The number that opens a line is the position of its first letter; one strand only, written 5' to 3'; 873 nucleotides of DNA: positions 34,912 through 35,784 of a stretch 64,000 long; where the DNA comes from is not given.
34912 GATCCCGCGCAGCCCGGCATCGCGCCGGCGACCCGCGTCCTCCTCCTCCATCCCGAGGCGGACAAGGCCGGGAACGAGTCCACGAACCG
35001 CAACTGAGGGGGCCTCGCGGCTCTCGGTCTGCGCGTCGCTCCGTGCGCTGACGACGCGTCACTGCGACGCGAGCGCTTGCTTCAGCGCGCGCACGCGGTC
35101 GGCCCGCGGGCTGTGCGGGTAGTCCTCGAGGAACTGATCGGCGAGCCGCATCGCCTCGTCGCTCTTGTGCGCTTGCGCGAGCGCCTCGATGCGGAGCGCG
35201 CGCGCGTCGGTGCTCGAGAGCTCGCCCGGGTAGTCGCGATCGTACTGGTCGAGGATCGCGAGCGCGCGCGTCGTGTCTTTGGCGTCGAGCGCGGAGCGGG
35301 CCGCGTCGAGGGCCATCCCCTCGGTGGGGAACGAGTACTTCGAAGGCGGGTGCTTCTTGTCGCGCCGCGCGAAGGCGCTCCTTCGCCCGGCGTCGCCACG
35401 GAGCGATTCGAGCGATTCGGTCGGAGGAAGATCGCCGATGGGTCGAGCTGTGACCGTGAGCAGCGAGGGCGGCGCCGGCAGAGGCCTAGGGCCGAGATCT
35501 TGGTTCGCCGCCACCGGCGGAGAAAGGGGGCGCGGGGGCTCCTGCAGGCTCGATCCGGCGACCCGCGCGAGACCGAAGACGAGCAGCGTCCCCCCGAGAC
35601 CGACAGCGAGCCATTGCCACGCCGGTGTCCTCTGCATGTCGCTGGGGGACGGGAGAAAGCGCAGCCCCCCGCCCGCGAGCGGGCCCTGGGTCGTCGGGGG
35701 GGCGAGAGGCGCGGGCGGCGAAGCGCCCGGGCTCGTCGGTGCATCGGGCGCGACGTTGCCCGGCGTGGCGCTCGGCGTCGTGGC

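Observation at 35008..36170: Antisense gene inserted between pilP and pilQ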

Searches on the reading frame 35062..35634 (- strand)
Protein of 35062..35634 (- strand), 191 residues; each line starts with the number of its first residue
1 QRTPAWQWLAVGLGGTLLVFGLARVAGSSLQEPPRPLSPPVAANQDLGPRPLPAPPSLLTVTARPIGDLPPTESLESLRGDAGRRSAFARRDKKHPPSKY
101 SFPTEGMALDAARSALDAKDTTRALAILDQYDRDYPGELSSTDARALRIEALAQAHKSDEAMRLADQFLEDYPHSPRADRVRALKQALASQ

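Call 41: find_homologous_proteins(query=A3, max_evalue=0.001)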
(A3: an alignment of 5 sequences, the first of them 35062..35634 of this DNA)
Query A3 (5 sequences) (191 aa, profile of the alignment): 84 proteins with E <= 0.001 among 8000 candidates.
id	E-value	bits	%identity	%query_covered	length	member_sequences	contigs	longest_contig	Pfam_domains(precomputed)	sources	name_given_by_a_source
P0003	9.7e-89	315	44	95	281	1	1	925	-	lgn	-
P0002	8.4e-87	309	44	98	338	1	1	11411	-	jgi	jgi:hypothetical protein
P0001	1.6e-74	269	100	100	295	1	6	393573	-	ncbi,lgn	-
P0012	3.3e-72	261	39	76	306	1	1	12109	-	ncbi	ncbi:MAG: hypothetical protein ABI183_04195 [Polyangiaceae bacterium]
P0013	7.6e-72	260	41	97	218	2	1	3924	-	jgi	jgi:hypothetical protein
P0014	6.1e-69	250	47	47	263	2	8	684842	-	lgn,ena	-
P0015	1.1e-67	246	44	97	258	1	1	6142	-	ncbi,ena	-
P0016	1.7e-67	246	45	69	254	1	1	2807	-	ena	-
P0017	4.1e-65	238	41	97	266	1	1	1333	-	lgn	-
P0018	5.3e-60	221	39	70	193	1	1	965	-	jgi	jgi:TolA-binding protein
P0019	4.9e-59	218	38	70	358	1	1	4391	-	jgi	jgi:hypothetical protein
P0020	7.0e-59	217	36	93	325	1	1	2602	-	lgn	-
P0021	1.0e-58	217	40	97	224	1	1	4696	-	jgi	jgi:hypothetical protein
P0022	3.9e-57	212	39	76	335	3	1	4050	-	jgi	jgi:hypothetical protein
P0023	2.0e-54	203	45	49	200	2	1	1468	-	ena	-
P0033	1.3e-46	177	38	72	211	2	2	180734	-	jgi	jgi:hypothetical protein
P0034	2.2e-46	177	37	70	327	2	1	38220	-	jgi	jgi:hypothetical protein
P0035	7.2e-40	155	38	72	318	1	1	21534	-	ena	-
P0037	4.2e-15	75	52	38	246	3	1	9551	-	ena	-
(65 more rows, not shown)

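Call 42: find_encoding_contigs(protein=P0014, flank=6000, max_places=2)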
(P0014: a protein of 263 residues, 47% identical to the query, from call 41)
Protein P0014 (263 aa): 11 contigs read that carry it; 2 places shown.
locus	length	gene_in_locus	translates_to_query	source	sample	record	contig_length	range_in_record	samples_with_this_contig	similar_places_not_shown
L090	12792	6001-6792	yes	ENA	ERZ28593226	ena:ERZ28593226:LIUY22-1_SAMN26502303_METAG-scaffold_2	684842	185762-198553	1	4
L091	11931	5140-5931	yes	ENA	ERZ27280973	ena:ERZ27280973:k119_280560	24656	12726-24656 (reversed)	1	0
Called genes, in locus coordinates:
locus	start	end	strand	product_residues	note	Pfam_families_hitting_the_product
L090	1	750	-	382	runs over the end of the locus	-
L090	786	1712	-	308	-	-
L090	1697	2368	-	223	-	PF04542:Sigma70_r2, PF08281:Sigma70_r4_2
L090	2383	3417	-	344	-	-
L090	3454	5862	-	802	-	PF11741:AMIN (faint), PF07660:STN, PF03958:Secretin_N, PF00263:Secretin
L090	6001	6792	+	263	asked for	-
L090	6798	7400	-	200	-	-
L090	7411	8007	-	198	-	PF04350:PilO, PF10741:T2SSM_b (weak)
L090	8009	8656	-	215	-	PF05137:PilN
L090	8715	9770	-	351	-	PF11104:PilM_2, PF14450:FtsA (weak)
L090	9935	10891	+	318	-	PF01476:LysM, PF05951:Peptidase_M15_2, PF08291:Peptidase_M15_3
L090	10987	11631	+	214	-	PF04542:Sigma70_r2, PF08281:Sigma70_r4_2, PF04545:Sigma70_r4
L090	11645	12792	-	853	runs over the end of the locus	PF09992:NAGPA (faint)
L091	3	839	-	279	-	?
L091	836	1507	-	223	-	PF04542:Sigma70_r2, PF08281:Sigma70_r4_2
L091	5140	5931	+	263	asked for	-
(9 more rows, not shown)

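Call 43: find_encoding_contigs(protein=P0033, flank=6000, max_places=2)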
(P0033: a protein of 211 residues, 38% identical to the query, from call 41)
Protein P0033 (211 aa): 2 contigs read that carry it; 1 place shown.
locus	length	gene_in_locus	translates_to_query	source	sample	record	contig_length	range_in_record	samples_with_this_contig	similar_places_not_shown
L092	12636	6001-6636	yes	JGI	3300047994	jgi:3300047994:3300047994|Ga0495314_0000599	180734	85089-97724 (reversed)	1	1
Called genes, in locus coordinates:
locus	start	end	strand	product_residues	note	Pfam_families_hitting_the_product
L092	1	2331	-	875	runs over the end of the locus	PF17900:Peptidase_M1_N, PF01433:Peptidase_M1, PF03130:HEAT_PBS (faint), PF13646:HEAT_2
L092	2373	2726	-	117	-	-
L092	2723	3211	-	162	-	-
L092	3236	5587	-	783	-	PF11741:AMIN (faint), PF21305:type_II_gspD_N0 (faint), PF07660:STN, PF03958:Secretin_N, PF00263:Secretin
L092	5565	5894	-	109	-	-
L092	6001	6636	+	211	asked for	-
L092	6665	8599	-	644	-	PF00989:PAS (weak), PF08448:PAS_4 (weak), PF13188:PAS_8 (weak), PF13426:PAS_9 (weak), PF00989:PAS, PF13426:PAS_9, PF02518:HATPase_c, PF00072:Response_reg, +2 more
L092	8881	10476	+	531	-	PF00069:Pkinase, PF07714:PK_Tyr_Ser-Thr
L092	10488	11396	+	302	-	-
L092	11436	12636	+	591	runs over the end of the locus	PF20176:DUF6541 (weak)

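Call 44: find_encoding_contigs(protein=P0034, flank=6000, max_places=2)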
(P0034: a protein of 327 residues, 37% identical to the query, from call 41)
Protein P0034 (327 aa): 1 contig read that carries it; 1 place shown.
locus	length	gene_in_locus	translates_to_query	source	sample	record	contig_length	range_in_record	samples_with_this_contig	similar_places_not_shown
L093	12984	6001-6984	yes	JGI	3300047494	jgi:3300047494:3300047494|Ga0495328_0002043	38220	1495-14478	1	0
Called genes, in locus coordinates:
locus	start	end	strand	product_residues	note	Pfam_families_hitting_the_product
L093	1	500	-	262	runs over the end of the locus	PF00378:ECH_1, PF16113:ECH_2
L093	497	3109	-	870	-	PF17900:Peptidase_M1_N, PF01433:Peptidase_M1, PF03130:HEAT_PBS (faint), PF02985:HEAT (faint), PF13646:HEAT_2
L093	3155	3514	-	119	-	-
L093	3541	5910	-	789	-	PF11741:AMIN (faint), PF07660:STN, PF03958:Secretin_N, PF00263:Secretin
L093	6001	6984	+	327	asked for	-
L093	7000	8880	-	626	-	PF13188:PAS_8 (faint), PF00989:PAS, PF08448:PAS_4 (weak), PF13426:PAS_9, PF00512:HisKA (faint), PF02518:HATPase_c, PF00072:Response_reg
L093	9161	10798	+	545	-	PF00069:Pkinase, PF07714:PK_Tyr_Ser-Thr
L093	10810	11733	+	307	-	-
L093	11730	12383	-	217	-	PF04351:PilP (faint)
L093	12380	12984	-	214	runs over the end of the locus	PF04350:PilO, PF10741:T2SSM_b (faint)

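Call 45: find_encoding_contigs(protein=P0035, flank=6000, max_places=2)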
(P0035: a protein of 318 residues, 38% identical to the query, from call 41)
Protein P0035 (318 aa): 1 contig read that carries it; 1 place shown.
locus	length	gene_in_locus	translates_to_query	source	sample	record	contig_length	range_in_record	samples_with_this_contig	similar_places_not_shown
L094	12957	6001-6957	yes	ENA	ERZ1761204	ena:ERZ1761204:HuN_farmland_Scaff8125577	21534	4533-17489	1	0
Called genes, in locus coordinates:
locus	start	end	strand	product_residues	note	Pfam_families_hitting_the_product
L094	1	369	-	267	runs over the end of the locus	PF00378:ECH_1, PF16113:ECH_2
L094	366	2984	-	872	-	PF17900:Peptidase_M1_N, PF01433:Peptidase_M1, PF03130:HEAT_PBS (faint), PF13646:HEAT_2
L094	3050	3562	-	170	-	-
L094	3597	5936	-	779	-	PF11741:AMIN (faint), PF07660:STN, PF03958:Secretin_N, PF00263:Secretin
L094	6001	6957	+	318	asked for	-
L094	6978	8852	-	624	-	PF08448:PAS_4 (faint), PF13188:PAS_8 (faint), PF00989:PAS, PF13426:PAS_9, PF00512:HisKA (faint), PF02518:HATPase_c, PF00072:Response_reg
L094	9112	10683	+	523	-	PF00069:Pkinase, PF07714:PK_Tyr_Ser-Thr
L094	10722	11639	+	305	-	-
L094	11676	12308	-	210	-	PF04351:PilP (weak)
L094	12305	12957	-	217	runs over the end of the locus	PF04350:PilO, PF10741:T2SSM_b (weak)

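Call 48: search_protein_families(library=pfam, proteins=[L094:10722-11639:+, L090:786-1712:-, L090:2383-3417:-, L092:2723-3211:-], max_evalue=0.01)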
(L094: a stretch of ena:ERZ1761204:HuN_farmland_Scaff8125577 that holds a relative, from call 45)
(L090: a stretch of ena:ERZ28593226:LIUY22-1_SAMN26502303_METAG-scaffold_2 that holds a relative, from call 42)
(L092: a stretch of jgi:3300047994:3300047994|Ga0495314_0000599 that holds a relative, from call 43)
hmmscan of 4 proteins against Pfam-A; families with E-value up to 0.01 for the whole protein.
L094:10722-11639:+ (305 aa): 0 families

L090:786-1712:- (308 aa): 2 families
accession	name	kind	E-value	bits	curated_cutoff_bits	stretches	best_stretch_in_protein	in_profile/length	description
PF13525.12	YfiO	-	1.4e-05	25.4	25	1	224-295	7-78/203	Outer membrane lipoprotein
PF13512.12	TPR_18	-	0.006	17.2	21.9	1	222-294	10-82/145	Tetratricopeptide repeat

L090:2383-3417:- (344 aa): 0 families

L092:2723-3211:- (162 aa): 0 families

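Call 52: find_encoding_contigs(protein=P0021, flank=5000, max_places=2)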
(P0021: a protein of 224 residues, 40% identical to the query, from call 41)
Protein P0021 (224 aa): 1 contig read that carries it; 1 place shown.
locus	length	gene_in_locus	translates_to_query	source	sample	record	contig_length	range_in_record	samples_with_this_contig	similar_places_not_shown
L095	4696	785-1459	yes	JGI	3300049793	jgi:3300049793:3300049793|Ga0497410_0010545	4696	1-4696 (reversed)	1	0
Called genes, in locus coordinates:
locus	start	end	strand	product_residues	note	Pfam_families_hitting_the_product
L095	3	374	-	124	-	?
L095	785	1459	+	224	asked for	-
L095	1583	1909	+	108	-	PF03779:SPW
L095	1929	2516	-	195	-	-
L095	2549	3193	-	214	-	PF04350:PilO, PF10741:T2SSM_b (weak)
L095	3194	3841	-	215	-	PF05137:PilN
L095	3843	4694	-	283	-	?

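Call 53: find_encoding_contigs(protein=P0037, flank=5000, max_places=2)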
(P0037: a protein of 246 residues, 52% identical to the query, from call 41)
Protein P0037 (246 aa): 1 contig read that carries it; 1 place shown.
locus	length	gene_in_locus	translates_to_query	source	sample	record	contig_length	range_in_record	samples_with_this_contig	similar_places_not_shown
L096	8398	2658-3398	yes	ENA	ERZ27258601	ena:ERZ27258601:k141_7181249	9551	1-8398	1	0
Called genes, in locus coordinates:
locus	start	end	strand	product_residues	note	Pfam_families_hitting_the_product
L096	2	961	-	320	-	?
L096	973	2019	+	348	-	-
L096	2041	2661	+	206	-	PF08281:Sigma70_r4_2, PF04545:Sigma70_r4 (weak)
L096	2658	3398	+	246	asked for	-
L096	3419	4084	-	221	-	-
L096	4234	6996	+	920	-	-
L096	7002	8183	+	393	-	-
